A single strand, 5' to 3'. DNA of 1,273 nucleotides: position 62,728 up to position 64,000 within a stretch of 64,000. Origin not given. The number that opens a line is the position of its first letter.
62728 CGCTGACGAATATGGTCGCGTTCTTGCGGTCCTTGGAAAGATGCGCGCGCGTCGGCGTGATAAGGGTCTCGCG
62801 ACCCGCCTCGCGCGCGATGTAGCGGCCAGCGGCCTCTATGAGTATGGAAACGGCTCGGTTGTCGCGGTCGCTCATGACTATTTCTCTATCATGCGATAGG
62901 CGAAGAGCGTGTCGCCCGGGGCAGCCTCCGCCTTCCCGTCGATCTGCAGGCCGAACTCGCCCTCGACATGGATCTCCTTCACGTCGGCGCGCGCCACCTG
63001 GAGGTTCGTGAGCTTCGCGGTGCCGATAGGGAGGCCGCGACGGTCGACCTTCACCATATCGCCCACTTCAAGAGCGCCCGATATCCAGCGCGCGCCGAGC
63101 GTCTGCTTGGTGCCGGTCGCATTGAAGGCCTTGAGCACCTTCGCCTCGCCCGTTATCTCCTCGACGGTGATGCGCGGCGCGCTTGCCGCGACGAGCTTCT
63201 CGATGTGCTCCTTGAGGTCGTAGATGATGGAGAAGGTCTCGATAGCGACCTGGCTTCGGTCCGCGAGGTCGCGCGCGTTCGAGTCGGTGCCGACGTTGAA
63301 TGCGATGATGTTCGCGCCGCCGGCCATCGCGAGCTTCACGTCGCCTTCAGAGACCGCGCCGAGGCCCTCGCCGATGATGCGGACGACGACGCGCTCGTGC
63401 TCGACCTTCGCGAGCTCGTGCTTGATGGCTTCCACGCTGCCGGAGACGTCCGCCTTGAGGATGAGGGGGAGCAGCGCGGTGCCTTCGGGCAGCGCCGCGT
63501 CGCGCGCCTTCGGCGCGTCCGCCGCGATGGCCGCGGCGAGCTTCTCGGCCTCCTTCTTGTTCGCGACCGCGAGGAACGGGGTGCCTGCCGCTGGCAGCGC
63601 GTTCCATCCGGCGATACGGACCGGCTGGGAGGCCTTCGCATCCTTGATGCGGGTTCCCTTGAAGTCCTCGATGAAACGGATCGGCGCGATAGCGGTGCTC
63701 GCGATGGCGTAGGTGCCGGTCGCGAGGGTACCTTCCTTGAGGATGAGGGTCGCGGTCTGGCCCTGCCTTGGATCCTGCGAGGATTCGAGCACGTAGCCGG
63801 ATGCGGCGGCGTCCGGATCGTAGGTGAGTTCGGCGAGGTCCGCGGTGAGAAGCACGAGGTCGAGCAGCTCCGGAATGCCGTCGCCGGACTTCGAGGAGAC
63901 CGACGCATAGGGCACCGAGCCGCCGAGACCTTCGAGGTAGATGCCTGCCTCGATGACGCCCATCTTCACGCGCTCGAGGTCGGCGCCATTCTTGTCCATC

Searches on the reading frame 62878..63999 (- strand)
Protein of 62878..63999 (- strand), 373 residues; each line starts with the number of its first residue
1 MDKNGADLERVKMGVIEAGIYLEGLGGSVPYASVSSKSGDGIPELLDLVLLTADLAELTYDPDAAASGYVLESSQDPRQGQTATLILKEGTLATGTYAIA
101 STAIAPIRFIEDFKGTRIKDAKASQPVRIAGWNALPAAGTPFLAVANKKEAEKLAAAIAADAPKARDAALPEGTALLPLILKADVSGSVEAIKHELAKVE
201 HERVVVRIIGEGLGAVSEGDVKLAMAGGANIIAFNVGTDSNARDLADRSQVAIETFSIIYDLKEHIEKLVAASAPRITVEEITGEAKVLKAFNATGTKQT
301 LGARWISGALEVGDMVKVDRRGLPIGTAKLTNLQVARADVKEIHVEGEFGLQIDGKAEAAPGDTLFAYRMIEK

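Call 10: search_protein_families(library=pfam, proteins=[window:62878-63999:-], max_evalue=0.001)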
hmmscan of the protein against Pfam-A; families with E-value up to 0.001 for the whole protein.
window:62878-63999:- (373 aa): 2 families
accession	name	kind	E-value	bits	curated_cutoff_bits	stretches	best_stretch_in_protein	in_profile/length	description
PF11987.13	IF-2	-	6e-29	100.8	27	1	174-267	24-117/117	Translation-initiation factor 2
PF22042.2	EF-G_D2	-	6.9e-14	52.2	27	1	66-143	2-82/84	Elongation factor G domain 2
